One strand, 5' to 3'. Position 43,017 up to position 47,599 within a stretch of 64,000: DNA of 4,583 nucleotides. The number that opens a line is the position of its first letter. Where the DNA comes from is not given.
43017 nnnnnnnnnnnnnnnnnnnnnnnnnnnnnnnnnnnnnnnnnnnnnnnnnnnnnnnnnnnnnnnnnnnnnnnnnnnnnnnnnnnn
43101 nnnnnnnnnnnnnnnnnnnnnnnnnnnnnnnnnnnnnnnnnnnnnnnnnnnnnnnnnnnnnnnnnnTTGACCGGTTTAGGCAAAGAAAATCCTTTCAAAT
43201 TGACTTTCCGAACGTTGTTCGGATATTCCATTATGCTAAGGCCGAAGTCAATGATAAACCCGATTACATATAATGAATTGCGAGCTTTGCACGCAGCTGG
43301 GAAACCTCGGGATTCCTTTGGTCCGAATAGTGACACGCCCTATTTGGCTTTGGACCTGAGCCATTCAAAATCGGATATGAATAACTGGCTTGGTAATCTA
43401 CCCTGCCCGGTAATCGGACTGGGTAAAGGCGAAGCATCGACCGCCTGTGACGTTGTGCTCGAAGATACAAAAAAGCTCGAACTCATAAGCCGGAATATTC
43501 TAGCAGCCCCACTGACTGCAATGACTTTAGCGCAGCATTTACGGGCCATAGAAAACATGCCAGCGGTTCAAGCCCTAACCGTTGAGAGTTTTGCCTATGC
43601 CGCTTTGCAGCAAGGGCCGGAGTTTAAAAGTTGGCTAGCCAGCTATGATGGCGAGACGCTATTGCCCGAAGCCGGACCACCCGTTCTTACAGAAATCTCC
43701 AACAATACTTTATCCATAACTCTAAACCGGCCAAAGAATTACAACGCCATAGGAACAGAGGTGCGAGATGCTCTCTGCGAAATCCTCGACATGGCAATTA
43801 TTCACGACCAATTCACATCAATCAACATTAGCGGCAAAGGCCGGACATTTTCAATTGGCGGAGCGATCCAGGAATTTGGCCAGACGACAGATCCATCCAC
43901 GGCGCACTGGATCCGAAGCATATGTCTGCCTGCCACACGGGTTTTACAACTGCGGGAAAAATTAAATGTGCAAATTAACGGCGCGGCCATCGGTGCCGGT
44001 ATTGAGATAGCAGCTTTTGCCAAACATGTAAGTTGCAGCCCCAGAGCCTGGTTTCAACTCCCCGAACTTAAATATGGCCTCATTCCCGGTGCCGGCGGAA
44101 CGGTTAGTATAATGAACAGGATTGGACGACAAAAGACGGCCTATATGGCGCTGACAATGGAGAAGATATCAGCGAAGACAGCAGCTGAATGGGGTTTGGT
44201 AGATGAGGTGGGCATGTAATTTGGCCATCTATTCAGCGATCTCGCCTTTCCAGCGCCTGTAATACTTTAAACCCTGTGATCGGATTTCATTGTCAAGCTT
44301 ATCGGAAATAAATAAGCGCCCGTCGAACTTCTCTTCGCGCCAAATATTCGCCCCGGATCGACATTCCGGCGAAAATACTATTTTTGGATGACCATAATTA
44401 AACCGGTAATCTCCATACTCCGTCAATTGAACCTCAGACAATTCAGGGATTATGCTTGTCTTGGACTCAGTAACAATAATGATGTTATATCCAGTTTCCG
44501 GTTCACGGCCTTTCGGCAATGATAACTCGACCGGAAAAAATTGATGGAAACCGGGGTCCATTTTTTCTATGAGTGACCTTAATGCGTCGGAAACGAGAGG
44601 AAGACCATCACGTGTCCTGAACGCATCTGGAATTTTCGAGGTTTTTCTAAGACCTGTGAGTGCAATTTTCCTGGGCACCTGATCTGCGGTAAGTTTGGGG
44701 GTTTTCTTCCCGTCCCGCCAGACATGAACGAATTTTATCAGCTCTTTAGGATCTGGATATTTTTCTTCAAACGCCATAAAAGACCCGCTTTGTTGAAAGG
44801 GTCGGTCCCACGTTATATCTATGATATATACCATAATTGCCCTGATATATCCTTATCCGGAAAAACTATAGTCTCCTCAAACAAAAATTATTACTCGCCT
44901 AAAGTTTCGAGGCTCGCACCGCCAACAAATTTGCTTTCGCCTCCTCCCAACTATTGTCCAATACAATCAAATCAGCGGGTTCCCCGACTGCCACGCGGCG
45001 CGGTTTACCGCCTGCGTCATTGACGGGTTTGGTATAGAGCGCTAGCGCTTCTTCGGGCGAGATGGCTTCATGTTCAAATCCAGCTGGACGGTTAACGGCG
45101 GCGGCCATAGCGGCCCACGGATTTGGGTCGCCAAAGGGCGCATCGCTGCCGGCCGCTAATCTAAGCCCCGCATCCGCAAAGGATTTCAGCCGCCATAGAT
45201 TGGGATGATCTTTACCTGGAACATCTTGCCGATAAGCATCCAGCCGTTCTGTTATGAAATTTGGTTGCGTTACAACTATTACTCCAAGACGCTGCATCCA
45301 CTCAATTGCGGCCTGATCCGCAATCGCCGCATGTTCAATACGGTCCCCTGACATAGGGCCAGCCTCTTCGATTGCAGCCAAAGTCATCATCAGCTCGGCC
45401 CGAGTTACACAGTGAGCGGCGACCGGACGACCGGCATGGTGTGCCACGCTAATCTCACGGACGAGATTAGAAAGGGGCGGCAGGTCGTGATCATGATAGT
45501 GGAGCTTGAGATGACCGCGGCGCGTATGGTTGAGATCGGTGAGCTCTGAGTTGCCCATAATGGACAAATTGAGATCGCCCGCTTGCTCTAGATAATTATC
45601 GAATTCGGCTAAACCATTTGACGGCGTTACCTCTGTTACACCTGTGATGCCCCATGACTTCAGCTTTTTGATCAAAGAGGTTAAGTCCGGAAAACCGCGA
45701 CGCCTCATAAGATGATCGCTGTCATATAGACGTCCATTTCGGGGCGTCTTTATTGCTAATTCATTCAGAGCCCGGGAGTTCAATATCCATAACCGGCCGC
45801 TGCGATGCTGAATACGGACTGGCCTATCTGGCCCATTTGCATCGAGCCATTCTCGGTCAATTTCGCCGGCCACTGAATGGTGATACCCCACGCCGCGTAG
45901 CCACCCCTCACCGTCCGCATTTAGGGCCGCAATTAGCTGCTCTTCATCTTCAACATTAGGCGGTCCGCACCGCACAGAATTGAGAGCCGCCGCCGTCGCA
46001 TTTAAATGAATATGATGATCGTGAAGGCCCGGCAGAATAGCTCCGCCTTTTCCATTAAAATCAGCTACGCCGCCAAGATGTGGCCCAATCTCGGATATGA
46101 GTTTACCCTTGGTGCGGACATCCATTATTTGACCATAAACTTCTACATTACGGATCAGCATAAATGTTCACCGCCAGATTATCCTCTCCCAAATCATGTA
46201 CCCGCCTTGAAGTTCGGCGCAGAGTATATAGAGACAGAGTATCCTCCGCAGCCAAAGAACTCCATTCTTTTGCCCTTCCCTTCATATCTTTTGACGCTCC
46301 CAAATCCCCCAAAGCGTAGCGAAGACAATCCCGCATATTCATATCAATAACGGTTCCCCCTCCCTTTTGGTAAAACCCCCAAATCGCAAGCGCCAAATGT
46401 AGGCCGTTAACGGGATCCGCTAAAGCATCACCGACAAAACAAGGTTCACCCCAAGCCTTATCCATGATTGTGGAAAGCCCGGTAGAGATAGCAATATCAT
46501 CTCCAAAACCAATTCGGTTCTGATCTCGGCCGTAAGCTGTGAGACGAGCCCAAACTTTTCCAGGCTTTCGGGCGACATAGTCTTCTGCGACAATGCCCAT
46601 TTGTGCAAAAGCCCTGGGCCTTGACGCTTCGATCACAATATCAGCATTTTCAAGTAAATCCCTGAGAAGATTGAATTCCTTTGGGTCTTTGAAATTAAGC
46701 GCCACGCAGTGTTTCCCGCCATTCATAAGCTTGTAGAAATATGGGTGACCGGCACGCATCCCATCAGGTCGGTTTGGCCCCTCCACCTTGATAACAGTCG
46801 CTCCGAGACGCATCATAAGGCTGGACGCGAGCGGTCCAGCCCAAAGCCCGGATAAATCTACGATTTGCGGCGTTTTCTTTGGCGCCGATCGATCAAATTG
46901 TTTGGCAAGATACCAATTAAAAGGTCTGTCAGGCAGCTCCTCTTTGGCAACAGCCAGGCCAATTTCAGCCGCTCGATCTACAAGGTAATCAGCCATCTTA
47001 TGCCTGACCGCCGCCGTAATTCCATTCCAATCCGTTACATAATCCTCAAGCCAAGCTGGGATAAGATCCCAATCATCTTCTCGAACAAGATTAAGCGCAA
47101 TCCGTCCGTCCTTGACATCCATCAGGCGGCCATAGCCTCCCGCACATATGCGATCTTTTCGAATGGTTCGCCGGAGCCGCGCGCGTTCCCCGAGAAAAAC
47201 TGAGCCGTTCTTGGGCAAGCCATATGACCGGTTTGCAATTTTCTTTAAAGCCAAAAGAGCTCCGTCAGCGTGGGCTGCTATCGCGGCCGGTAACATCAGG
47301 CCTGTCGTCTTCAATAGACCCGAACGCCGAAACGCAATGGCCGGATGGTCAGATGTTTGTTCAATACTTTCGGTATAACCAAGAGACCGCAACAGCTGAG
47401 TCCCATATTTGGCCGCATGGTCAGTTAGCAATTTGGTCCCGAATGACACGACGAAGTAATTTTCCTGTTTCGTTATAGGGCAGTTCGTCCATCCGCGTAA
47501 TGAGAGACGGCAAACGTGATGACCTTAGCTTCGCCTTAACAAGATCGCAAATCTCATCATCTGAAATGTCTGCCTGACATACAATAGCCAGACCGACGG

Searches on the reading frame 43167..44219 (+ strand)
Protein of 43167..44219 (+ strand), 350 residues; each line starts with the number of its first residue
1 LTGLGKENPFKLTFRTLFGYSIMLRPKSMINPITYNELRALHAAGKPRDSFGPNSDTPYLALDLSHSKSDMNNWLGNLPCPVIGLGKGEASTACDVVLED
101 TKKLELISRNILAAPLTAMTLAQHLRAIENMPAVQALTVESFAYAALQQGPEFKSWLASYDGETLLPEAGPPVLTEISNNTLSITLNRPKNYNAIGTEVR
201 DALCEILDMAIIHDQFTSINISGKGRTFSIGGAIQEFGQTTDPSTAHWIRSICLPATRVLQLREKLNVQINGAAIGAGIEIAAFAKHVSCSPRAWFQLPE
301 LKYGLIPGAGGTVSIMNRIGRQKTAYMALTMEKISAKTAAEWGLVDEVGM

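Call 16: search_protein_families(library=pfam, proteins=[window:43167-44219:+])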
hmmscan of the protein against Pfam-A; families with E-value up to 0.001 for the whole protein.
window:43167-44219:+ (350 aa): 2 families
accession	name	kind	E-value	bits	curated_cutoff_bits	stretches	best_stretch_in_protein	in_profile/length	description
PF00378.25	ECH_1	-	4.8e-29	101.9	27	1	177-348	2-173/251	Enoyl-CoA hydratase/isomerase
PF16113.10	ECH_2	-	2.3e-17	63.9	27.2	1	183-347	3-170/335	Enoyl-CoA hydratase/isomerase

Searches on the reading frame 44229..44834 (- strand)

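Call 16: search_protein_families(library=pfam, proteins=[window:44229-44834:-])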
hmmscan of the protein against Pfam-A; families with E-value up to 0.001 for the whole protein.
window:44229-44834:- (201 aa): 1 family
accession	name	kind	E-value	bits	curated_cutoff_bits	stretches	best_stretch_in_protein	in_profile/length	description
PF07791.16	Imm11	-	4.2e-18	65.8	22.1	1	43-189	39-184/194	Immunity protein family (Imm11)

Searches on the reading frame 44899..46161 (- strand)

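Call 16: search_protein_families(library=pfam, proteins=[window:44899-46161:-])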
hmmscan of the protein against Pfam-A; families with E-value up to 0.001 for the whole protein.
window:44899-46161:- (420 aa): 2 families
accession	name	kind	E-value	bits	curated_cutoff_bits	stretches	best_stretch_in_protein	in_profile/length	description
PF07969.17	Amidohydro_3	-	6.1e-31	108.8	29.7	1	38-418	6-454/472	Amidohydrolase family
PF01979.26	Amidohydro_1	-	1.8e-05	24.6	25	0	235-403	138-320/345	Amidohydrolase family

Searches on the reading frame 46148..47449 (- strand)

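Call 16: search_protein_families(library=pfam, proteins=[window:46148-47449:-])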
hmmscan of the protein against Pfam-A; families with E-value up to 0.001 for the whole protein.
window:46148-47449:- (433 aa): 1 family
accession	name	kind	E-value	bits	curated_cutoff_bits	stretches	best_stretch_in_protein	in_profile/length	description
PF02515.22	CoA_transf_3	-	7.2e-36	124.5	23.3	1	196-374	6-197/366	CoA-transferase family III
